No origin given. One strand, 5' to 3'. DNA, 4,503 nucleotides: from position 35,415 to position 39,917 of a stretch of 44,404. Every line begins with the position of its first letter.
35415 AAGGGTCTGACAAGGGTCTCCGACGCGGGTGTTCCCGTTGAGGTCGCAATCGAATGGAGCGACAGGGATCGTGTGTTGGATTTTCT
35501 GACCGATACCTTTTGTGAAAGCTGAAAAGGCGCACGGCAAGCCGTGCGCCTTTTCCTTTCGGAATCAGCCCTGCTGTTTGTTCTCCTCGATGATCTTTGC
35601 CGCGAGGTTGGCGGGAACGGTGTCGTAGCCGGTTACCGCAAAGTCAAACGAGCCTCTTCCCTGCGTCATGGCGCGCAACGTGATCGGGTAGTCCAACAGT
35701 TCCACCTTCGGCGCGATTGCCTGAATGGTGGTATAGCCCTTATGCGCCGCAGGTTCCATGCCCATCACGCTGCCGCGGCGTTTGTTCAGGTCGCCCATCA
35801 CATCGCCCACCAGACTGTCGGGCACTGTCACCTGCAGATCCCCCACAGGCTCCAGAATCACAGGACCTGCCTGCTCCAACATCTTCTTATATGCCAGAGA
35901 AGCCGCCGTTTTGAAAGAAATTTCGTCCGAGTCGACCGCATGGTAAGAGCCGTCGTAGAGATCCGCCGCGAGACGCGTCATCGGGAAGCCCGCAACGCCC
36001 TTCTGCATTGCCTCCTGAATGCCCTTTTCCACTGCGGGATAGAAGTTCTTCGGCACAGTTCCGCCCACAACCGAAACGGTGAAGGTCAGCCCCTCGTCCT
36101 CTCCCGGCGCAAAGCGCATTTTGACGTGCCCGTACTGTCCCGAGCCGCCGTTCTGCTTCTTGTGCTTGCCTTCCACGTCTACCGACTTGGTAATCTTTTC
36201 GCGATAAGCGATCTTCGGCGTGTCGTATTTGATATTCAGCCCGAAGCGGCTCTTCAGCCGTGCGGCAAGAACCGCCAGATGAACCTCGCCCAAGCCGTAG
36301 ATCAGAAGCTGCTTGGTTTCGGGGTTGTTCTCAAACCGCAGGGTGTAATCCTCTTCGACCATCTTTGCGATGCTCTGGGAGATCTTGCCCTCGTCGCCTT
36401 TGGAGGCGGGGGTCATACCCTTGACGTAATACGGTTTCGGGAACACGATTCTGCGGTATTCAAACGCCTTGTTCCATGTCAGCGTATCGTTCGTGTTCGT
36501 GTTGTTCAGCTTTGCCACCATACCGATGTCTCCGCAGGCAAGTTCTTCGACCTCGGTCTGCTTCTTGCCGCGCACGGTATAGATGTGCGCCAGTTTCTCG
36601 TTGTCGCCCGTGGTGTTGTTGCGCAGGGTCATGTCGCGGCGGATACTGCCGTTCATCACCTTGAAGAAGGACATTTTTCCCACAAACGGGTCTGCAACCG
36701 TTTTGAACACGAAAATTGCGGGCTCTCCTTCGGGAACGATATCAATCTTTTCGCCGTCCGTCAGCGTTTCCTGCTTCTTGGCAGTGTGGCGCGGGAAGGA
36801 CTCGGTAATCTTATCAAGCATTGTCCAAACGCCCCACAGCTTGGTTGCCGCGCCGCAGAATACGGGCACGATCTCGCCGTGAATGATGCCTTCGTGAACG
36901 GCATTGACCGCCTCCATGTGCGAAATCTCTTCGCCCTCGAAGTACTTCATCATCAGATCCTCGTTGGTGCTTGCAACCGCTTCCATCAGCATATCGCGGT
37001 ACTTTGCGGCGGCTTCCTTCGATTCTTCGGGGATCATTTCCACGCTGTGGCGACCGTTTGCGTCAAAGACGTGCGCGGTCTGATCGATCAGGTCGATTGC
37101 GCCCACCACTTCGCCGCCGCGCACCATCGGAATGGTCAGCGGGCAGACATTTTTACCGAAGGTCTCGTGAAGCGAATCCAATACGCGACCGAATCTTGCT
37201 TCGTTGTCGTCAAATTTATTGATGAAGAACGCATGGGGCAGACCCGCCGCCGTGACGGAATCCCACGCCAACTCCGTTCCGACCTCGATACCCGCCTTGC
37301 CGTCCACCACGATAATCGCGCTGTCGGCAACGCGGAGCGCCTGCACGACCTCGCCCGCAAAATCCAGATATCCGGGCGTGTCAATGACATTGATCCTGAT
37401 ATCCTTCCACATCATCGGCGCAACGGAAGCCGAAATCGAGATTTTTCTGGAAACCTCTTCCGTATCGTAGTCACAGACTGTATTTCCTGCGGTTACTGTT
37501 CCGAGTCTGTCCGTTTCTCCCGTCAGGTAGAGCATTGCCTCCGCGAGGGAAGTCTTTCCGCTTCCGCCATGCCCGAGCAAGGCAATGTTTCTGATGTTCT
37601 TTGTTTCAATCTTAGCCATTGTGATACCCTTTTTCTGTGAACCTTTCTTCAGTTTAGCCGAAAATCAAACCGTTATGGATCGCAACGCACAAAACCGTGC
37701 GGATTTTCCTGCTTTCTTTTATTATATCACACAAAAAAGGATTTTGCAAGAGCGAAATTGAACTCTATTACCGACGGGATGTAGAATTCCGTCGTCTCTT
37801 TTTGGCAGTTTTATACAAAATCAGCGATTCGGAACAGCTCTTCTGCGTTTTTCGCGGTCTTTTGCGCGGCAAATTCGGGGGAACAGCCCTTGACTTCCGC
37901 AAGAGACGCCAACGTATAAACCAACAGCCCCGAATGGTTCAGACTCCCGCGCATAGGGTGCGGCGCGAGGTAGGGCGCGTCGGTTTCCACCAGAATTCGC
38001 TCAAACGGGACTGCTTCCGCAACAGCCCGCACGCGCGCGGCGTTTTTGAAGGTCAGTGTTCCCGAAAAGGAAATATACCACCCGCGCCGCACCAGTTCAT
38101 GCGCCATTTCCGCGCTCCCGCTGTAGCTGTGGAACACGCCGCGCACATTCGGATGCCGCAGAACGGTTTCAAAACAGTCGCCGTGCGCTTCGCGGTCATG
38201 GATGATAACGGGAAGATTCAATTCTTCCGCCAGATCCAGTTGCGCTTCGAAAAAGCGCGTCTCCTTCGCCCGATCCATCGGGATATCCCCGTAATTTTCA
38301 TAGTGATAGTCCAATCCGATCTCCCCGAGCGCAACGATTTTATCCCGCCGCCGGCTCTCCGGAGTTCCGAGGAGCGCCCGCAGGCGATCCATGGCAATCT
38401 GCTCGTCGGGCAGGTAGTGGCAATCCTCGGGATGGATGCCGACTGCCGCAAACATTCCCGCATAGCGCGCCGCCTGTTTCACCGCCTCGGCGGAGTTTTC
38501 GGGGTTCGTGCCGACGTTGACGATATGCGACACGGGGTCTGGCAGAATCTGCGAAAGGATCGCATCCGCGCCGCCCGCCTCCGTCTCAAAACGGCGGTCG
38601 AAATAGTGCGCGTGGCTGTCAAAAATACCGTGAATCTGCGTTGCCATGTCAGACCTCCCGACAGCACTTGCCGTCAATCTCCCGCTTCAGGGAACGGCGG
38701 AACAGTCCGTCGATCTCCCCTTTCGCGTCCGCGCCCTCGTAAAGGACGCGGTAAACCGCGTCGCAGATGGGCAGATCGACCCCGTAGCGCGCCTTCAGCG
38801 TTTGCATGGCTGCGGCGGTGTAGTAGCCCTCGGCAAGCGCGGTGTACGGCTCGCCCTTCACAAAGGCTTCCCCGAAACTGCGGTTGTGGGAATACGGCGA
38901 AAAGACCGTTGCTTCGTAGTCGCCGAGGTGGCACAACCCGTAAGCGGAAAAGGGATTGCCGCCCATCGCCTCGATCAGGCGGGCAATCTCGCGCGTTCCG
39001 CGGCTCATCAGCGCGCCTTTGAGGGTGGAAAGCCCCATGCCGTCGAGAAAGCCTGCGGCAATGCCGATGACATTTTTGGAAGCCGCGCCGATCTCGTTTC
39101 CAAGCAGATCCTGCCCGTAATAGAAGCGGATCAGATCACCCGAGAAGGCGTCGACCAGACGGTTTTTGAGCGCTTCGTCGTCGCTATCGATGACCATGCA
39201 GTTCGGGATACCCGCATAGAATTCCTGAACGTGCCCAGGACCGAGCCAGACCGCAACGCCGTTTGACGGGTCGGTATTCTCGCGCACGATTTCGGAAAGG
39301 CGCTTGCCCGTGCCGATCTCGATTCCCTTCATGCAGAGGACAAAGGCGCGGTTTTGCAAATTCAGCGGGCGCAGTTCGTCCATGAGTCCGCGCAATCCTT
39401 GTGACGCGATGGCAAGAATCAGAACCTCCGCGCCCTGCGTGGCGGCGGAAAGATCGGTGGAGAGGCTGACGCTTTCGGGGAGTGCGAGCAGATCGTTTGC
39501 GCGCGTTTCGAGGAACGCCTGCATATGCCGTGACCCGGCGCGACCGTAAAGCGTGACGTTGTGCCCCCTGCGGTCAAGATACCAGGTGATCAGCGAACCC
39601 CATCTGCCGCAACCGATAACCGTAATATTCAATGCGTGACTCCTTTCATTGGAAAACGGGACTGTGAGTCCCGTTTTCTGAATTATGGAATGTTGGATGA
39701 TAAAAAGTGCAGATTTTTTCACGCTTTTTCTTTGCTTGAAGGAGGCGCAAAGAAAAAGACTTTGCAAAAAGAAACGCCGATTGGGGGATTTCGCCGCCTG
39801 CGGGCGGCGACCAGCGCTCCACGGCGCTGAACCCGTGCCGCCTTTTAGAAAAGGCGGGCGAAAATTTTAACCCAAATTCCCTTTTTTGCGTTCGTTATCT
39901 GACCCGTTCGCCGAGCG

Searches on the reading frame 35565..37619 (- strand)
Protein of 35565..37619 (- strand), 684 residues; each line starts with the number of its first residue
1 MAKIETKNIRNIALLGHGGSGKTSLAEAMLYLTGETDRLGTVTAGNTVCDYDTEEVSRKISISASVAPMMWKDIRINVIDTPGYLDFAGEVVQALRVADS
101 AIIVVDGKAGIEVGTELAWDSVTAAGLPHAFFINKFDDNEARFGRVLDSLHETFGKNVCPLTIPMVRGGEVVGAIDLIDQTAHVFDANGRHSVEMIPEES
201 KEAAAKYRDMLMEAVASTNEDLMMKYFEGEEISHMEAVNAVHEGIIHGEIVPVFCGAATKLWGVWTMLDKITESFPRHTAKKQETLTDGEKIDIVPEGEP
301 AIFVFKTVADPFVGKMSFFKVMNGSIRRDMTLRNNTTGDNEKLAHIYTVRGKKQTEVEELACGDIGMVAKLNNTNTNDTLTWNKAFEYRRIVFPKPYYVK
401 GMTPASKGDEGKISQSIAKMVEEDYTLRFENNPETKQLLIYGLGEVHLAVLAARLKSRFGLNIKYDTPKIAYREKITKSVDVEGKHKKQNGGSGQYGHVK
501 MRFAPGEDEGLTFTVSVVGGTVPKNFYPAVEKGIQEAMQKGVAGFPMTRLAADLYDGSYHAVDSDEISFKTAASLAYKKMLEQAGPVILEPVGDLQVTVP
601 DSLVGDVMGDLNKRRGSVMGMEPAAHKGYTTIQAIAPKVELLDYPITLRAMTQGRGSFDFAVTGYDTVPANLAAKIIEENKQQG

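Call 15: search_protein_families(library=pfam, proteins=[window:35565-37619:-], max_evalue=0.001)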
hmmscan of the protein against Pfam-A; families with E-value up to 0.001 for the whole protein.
window:35565-37619:- (684 aa): 7 families
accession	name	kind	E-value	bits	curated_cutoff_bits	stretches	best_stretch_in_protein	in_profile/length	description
PF00009.33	GTP_EFTU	-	4.1e-40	137.8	26.5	1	7-276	1-187/188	Elongation factor Tu GTP binding domain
PF03764.24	EFG_IV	-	9.5e-36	122.7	24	1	468-584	1-120/121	Elongation factor G, domain IV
PF00679.30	EFG_C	-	2.8e-22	79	27.9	1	588-674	2-87/89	Elongation factor G C-terminus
PF14492.12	EFG_III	-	2e-21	76.3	27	1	393-464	1-72/75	Elongation Factor G, domain III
PF22042.2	EF-G_D2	-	6.6e-15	55.4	27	1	302-381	4-82/84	Elongation factor G domain 2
PF03144.31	GTP_EFTU_D2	-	1.5e-07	32.2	30.3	1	314-381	1-73/73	Elongation factor Tu domain 2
PF01926.29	MMR_HSR1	-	0.00096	19.7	21.9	0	12-113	2-91/113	50S ribosome-binding GTPase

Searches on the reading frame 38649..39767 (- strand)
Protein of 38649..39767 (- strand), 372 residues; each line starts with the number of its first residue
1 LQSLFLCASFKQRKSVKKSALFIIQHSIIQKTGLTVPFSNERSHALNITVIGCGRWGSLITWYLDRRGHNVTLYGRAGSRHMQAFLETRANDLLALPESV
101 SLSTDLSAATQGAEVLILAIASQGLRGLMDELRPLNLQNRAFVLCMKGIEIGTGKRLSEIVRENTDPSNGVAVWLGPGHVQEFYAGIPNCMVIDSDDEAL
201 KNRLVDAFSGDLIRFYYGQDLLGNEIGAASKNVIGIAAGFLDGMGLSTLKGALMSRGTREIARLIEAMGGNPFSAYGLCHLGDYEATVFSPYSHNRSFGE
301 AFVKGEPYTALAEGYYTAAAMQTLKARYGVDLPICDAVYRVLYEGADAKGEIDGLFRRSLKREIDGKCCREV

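Call 97: search_protein_families(library=pfam, proteins=[window:38649-39767:-], max_evalue=0.00001)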
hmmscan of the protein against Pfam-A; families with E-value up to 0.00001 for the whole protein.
window:38649-39767:- (372 aa): 4 families
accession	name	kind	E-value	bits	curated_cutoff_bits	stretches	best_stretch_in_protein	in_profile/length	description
PF07479.19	NAD_Gly3P_dh_C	-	1.4e-36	126.2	25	1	220-349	1-138/142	NAD-dependent glycerol-3-phosphate dehydrogenase C-terminus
PF01210.29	NAD_Gly3P_dh_N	-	9.7e-27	94.3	23.1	1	47-199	1-156/158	NAD-dependent glycerol-3-phosphate dehydrogenase N-terminus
PF20618.3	GPD_NAD_C_bact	-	4.8e-08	33.9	27.6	1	279-338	1-66/66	Bacterial GPD, NAD-dependent C-terminal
PF02558.23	ApbA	-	6.6e-06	26.3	22.2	1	48-161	1-113/150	Ketopantoate reductase PanE/ApbA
